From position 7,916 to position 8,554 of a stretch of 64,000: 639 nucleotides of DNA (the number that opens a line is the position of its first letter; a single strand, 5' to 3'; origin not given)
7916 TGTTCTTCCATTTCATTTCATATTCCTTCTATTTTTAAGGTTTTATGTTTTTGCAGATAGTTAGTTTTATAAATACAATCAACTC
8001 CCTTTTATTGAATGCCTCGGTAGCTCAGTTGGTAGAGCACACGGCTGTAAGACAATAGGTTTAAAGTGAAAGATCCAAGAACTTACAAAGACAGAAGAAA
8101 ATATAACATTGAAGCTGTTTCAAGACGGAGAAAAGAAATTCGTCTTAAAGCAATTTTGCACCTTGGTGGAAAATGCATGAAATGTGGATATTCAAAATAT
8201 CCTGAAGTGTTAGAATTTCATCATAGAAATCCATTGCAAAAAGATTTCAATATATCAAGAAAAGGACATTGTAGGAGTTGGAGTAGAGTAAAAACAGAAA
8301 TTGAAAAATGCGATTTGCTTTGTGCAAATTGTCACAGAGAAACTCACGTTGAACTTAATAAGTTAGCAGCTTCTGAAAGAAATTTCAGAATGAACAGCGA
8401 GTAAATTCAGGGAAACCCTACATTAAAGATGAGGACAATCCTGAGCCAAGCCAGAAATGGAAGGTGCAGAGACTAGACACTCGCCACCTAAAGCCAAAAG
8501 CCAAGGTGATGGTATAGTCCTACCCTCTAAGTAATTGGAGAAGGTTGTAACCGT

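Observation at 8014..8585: Group I (IC3-like) intron splitting tRNA-Asn(GUU) in an archaeal genome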

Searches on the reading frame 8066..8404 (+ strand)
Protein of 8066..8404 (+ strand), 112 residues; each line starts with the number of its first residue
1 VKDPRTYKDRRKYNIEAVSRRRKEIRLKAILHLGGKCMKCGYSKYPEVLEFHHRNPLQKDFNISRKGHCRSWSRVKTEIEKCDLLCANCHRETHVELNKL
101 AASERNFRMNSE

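Call 13: search_protein_families(library=pfam, proteins=[window:8066-8404:+], max_evalue=0.01)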
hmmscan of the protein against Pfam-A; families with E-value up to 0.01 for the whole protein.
window:8066-8404:+ (112 aa): 1 family
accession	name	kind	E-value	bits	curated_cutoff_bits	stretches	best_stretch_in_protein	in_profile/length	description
PF01844.29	HNH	-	0.0078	16.8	21.4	0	37-94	1-45/47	HNH endonuclease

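Call 14: find_homologous_proteins(query=window:8066-8404:+, max_evalue=0.001)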
Query window:8066-8404:+ (112 aa): 747 proteins with E <= 0.001 among 749 candidates; the best 120 are listed.
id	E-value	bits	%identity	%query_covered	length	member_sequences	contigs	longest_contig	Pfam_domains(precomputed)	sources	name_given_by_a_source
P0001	1.1e-70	253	100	100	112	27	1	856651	-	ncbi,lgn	ncbi:MAG: hypothetical protein WC781_02280 [Candidatus Pacearchaeota archaeon]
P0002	6.0e-61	221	86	100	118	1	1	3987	-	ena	-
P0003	6.4e-61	221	88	100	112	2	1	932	-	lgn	-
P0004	3.2e-59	216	85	100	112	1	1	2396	-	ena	-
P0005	1.3e-56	207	86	98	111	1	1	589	-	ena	-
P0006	1.2e-55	204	79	100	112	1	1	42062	-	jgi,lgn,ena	-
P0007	2.5e-55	203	79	100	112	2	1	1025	-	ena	-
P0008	4.9e-55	202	79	99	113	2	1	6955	-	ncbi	-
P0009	7.6e-54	199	79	100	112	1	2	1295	-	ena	-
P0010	1.8e-53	197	77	100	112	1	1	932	-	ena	-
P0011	4.1e-53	196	79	99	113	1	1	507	-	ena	-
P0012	4.3e-53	196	79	99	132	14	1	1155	-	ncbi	-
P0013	9.3e-53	195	78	99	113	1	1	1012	-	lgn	-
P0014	9.4e-53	195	78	100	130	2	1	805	-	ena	-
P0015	2.0e-52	194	77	100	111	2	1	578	-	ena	-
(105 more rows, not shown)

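Call 18: find_related_loci(query=A1, collection=genome_contigs, flank=2500)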
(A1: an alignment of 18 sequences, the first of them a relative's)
Query A1 (112 aa) in genome_contigs; peptide patterns used: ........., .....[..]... (x = any residue, [..] = any of these).
600 stretches matched a pattern (row limit reached: there are more); 513 encode a relative of the query (tblastn E <= 1e-3); the best 80 are kept; 80 distinct loci.
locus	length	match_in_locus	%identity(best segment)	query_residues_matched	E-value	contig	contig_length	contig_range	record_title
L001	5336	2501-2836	91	1-112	5e-68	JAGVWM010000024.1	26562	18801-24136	Candidatus Pacearchaeota archaeon isolate RIFCSPHIGHO2_01_FULL_29_23 rifcsphigho2_01_scaffold_37840, whole genome shotgu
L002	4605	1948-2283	89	1-112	3e-67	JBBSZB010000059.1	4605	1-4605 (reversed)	MAG: Nanoarchaeota archaeon isolate H51-bin106_1 H51_bin106_1_000000000059, whole genome shotgun sequence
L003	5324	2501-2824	78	5-112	3e-56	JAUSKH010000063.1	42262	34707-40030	MAG: Nanoarchaeota archaeon isolate E14_metabat.bin.43 E14_k141_375956, whole genome shotgun sequence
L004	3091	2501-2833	77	2-112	2e-54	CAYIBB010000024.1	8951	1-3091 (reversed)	MAG TPA_asm: Candidatus Woesearchaeota archaeon isolate ERP119705_co1_674 genome assembly, contig: NODE_11386_length_895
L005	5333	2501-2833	75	2-112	2e-56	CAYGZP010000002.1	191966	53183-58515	MAG TPA_asm: Candidatus Woesearchaeota archaeon isolate ERP119294_co1_199 genome assembly, contig: NODE_78_length_191966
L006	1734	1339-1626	74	2-97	2e-49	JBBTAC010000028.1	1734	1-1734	MAG: Nanoarchaeota archaeon isolate H41-bin062_1 H41_bin062_1_000000000028, whole genome shotgun sequence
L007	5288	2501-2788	75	1-96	5e-48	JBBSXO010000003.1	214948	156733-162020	MAG: Nanoarchaeota archaeon isolate H41-bin051_1 H41_bin051_1_000000000003, whole genome shotgun sequence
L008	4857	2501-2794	74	15-112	1e-47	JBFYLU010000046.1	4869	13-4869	MAG: Nanoarchaeota archaeon isolate PPR_0044 k121_5708287, whole genome shotgun sequence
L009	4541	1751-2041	69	1-97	2e-43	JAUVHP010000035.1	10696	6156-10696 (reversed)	MAG: archaeon isolate CSMAG_405 CSMAG_405_k141_1685395_length_10696_cov_11.9990, whole genome shotgun sequence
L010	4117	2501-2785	65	1-95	4e-40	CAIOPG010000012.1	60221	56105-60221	MAG: Candidatus Omnitrophica bacterium isolate Umea1p4_bin-199 genome assembly, contig: bin-199:12/20, whole genome shot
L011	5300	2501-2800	61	1-100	1e-39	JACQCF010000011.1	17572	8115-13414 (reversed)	MAG: Candidatus Omnitrophota bacterium isolate NC_groundwater_961_Pr1_S-0.2um_46_24 Montesol18-Sp2_coassembly_scaffold_6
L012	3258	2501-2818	59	3-111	1e-39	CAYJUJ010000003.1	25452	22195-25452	MAG TPA_asm: uncultured bacterium isolate ERP125453_co1_332 genome assembly, contig: NODE_1720_length_25452_cov_5.546757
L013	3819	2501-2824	59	1-111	1e-39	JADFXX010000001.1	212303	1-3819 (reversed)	MAG: Candidatus Omnitrophota bacterium isolate nDJH2bin18 nDJH2_bin18_NODE_1_length_212303_cov_49.092258, whole genome s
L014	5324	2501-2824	57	1-111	2e-37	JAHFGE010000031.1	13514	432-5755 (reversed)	MAG: Candidatus Omnitrophota bacterium isolate nzgw308 NODE_6515_length_13515_cov_3.386442, whole genome shotgun sequenc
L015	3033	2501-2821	58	2-111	3e-37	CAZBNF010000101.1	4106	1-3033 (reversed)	MAG TPA_asm: uncultured Planctomycetia bacterium isolate SRP178699_co1_432 genome assembly, contig: NODE_33398_length_41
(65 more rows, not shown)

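Call 48: search_solved_structures(query=A1, max_evalue=1, show_alignments=1)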
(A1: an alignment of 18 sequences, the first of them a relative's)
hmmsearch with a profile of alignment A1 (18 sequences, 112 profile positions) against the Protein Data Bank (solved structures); distinct sequences matched with E-value up to 1: 4.
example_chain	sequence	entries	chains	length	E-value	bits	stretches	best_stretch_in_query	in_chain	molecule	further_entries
6ghc_A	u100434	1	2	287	0.022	18.1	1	80-99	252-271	5-methylcytosine-specific restriction enzyme A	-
3bng_A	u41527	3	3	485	0.19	15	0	79-103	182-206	Cytochrome c-552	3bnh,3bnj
1fs7_A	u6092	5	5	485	0.27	14.5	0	71-104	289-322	CYTOCHROME C NITRITE REDUCTASE | Cytochrome c-552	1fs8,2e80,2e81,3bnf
1fs9_A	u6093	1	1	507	0.29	14.4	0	71-104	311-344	CYTOCHROME C NITRITE REDUCTASE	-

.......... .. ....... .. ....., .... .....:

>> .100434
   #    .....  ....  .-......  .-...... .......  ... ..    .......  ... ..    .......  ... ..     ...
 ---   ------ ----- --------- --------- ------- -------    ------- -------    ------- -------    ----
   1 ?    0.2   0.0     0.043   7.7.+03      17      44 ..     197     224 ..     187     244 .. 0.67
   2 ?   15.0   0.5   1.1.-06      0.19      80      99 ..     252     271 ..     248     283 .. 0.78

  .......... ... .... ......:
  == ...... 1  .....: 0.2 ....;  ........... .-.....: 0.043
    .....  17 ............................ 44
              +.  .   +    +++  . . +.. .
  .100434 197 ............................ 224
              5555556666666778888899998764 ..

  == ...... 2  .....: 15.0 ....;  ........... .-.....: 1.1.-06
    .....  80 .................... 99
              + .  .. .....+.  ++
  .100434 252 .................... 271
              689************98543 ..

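Call 54: predict_structure(alignment_id=A1)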
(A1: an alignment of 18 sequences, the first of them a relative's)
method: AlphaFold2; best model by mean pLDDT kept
length: 112 residues; sequences in the alignment: 18
mean_pLDDT: 86.7   pTM: 0.71
mean pLDDT of the five models: 86.7, 86.1, 83.3, 82.5, 82.1
residues with pLDDT >= 90: 66; 70-90: 36; 50-70: 8; < 50: 2
segments of 3 or more residues with pLDDT < 50: none
pLDDT, mean of each block of 10 residues (from residue 1): 81 92 93 94 89 92 81 94 94 86 67 46
secondary structure, 60 per line:
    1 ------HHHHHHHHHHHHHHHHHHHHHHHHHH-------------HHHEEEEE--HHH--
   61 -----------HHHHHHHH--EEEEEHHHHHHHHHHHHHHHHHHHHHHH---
elements in order: H7-32 E49-53 H72-79 E82-86 H87-109

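Call 57: find_related_loci(query=A1, collection=viral_contigs, flank=3000)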
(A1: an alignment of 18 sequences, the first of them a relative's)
Query A1 (112 aa) in viral_contigs; peptide patterns used: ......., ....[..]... (x = any residue, [..] = any of these).
600 stretches matched a pattern (row limit reached: there are more); 535 encode a relative of the query (tblastn E <= 1e-3); the best 80 are kept; 80 distinct loci.
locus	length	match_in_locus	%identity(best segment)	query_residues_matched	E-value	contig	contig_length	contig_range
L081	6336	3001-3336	51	1-109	5e-34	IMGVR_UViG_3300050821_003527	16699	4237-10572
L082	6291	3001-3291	55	7-95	5e-31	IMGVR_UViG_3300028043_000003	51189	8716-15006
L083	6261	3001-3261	55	12-98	2e-30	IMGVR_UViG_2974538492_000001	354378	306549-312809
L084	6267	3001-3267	52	8-96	2e-30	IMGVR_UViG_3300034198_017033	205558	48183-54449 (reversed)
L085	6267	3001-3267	52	8-96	2e-30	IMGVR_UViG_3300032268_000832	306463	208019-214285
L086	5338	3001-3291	55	5-98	9e-30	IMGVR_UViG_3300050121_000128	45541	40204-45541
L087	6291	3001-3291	55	5-98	9e-30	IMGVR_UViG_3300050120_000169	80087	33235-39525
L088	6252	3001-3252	57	11-94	6e-29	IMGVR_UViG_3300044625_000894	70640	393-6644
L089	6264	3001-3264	55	10-98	7e-29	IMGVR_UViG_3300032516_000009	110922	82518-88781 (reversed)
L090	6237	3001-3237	61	16-94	4e-28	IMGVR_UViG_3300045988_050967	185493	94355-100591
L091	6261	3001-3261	55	9-96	4e-28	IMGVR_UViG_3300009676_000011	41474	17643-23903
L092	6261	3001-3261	55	9-96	4e-28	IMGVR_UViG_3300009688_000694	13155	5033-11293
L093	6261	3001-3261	55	9-96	4e-28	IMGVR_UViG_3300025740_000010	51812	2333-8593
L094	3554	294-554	52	11-97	3e-28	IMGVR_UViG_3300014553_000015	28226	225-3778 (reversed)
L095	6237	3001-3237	61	16-94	4e-28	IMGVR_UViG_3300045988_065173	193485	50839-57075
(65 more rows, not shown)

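Call 58: fold_search(model_id=the predicted structure, library=pdb)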
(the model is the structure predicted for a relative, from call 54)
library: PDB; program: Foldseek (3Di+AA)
matches with E <= 10: 53; with E <= 0.001: 0
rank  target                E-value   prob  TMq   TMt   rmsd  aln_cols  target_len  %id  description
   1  2qnf_A                1.9e-01  0.91  0.46  0.34   5.2        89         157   22  Crystal structure of T4 Endonuclease VII H43N mutant in complex with heteroduplex DNA containing base mismatches (released 2008-01-29)
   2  8fm1_C                2.1e-01  0.85  0.36  0.12   4.3        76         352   20  Structure of CBASS Cap5 from Pseudomonas syringae in the absence of a ligand (apo form dimer) (released 2024-02-07)
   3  1en7_A                2.2e-01  0.85  0.43  0.32   6.8        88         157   20  ENDONUCLEASE VII (ENDOVII) FROM PHAGE T4 (released 2000-02-07)
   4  9dih_B                2.7e-01  0.69  0.38  0.13   6.4        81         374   20  CBASS Pseudomonas syringae Cap5 tetramer with DNA duplex and 3'2'-c-diAMP cyclic dinucleotide ligand (released 2025-06-18)
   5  4h9d_A                2.7e-01  0.60  0.33  0.38   7.0        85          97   20  Crystal Structure of Mn-dependent Gme HNH nicking endonuclease from Geobacter metallireducens GS-15, Northeast Structu (released 2012-10-10)
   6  8fmh_C                3.3e-01  0.51  0.34  0.12   7.0        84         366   19  Structure of CBASS Cap5 from Pseudomonas syringae as an activated tetramer with the cyclic dinucleotide 3'2'-c-dGAMP l (released 2024-02-07)
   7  4ogc                  3.8e-01  0.41  0.37  0.06   6.8        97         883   20  Crystal structure of the Type II-C Cas9 enzyme from Actinomyces naeslundii (released 2014-02-12)
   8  8fmh_E                4.0e-01  0.47  0.36  0.13   8.2        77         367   21  Structure of CBASS Cap5 from Pseudomonas syringae as an activated tetramer with the cyclic dinucleotide 3'2'-c-dGAMP l (released 2024-02-07)
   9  8fmf_C                4.3e-01  0.51  0.36  0.13   7.8        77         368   19  Structure of CBASS Cap5 from Pseudomonas syringae as an activated tetramer with the cyclic dinucleotide 3'2'-c-diAMP l (released 2024-02-07)
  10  8fmf_A                4.6e-01  0.54  0.37  0.13   7.6        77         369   19  Structure of CBASS Cap5 from Pseudomonas syringae as an activated tetramer with the cyclic dinucleotide 3'2'-c-diAMP l (released 2024-02-07)
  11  1e7l_A                5.2e-01  0.77  0.47  0.35   3.8        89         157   18  Endonuclease VII (EndoVII) N62D mutant from phage T4 (released 2001-05-04)
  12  9nlg_D                5.6e-01  0.41  0.36  0.12   9.4       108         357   18  CBASS Pseudomonas syringae Cap5 tetramer with 3'2'-c-GAMP cyclic dinucleotide ligand (His56Ala mutant without Mg2+ ion (released 2025-06-18)
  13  4oge                  5.6e-01  0.33  0.37  0.06   6.9        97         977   20  Crystal structure of the Type II-C Cas9 enzyme from Actinomyces naeslundii (released 2014-02-12)
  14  8yb6_A                6.0e-01  0.57  0.38  0.14   4.1        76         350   18  Type I-EHNH Cascade complex (released 2024-07-31)
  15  4h9d_B                6.0e-01  0.51  0.36  0.44   6.8        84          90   19  Crystal Structure of Mn-dependent Gme HNH nicking endonuclease from Geobacter metallireducens GS-15, Northeast Structu (released 2012-10-10)
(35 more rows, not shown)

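Call 68: find_encoding_contigs(protein=window:8066-8404:+, flank=1500, max_places=6)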
Protein window:8066-8404:+ (112 aa): no gene with exactly this product is on record in the collection.

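Call 69: find_encoding_contigs(protein=P0001, flank=1500, max_places=6)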
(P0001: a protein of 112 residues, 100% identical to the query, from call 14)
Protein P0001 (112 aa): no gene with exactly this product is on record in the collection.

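Call 70: list_cluster_members(proteins=[P0001])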
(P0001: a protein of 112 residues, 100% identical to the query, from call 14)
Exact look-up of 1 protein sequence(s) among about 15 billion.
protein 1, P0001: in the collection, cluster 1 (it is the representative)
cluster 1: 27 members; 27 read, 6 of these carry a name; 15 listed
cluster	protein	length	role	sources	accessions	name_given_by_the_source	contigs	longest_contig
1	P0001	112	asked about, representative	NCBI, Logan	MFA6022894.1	MAG: hypothetical protein WC781_02280 [Candidatus Pacearchaeota archaeon]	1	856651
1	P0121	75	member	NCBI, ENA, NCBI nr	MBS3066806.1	hypothetical protein J4205_03195 [Candidatus Pacearchaeota archaeon] | hypothetical protein [Candidatus Pacearchaeota archaeon]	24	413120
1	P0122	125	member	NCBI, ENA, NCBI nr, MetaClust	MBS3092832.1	hypothetical protein J4466_05435 [Candidatus Pacearchaeota archaeon] | hypothetical protein [Candidatus Pacearchaeota archaeon] | \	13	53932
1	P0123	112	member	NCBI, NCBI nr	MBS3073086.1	hypothetical protein J4477_04590 [Candidatus Pacearchaeota archaeon] | hypothetical protein [Candidatus Pacearchaeota archaeon]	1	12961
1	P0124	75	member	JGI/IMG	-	hypothetical protein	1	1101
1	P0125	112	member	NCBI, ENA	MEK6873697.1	MAG: hypothetical protein AABW91_02535 [Nanoarchaeota archaeon]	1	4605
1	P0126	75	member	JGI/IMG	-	-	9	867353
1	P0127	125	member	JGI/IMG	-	-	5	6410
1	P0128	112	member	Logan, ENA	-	-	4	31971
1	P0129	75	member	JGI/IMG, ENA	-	-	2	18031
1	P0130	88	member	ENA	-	-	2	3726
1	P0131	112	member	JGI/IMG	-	-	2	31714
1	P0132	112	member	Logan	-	-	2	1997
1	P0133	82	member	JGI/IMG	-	-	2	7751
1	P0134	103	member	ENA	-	-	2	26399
